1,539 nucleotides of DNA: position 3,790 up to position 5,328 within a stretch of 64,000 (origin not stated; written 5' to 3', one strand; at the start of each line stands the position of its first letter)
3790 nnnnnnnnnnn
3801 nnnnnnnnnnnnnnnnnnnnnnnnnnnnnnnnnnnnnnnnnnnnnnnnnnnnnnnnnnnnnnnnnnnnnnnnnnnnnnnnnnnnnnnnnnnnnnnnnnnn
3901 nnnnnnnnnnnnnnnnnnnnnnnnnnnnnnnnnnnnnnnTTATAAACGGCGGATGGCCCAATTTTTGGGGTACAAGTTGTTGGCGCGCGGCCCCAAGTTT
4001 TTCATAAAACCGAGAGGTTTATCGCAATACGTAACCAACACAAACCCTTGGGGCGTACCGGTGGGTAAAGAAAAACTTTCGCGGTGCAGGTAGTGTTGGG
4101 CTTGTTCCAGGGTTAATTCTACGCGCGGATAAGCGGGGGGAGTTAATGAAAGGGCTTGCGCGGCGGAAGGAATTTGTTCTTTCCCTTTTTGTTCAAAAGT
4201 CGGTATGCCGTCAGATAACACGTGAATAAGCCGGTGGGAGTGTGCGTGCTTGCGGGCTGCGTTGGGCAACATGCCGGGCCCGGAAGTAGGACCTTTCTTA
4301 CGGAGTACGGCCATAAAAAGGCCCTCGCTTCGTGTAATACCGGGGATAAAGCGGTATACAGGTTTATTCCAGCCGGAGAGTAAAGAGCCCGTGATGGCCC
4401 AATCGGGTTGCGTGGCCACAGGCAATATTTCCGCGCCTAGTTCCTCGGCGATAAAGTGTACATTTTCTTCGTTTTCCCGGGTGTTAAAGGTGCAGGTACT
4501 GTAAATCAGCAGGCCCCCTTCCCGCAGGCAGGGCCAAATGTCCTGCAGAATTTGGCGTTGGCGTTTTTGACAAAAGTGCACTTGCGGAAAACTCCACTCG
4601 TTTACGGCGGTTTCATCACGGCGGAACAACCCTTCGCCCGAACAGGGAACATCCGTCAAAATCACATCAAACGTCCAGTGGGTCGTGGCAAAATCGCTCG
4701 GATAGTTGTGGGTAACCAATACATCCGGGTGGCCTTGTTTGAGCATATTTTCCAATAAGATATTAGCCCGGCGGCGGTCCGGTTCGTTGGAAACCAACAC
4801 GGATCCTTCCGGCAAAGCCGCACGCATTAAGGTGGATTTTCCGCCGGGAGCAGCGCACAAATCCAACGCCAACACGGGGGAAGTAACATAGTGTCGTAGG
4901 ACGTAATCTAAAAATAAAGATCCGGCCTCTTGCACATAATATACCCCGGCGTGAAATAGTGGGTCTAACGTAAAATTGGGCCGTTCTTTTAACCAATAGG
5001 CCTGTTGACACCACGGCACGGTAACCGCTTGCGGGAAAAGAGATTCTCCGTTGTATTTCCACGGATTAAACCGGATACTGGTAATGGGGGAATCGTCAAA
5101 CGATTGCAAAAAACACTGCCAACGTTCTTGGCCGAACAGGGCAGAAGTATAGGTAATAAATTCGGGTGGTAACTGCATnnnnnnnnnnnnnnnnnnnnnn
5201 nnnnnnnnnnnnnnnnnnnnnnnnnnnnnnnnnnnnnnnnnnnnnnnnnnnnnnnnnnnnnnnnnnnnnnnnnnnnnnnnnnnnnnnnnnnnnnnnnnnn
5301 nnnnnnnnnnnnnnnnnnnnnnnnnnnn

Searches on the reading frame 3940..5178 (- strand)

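Call 87: search_protein_families(library=pfam, proteins=[window:3940-5178:-], max_evalue=0.00001)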
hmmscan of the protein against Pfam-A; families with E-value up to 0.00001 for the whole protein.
window:3940-5178:- (412 aa): 3 families
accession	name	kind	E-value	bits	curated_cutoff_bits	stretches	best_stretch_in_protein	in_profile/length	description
PF01189.24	Methyltr_RsmB-F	-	2.9e-30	105.8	27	1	104-293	12-199/199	16S rRNA methyltransferase RsmB/F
PF17125.10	Methyltr_RsmF_N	-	1.2e-21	77.4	34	1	3-85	1-86/86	N-terminal domain of 16S rRNA methyltransferase RsmF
PF13636.12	Methyltranf_PUA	-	1.6e-15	57.3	27.6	1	360-408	1-48/49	RNA-binding PUA-like domain of methyltransferase RsmF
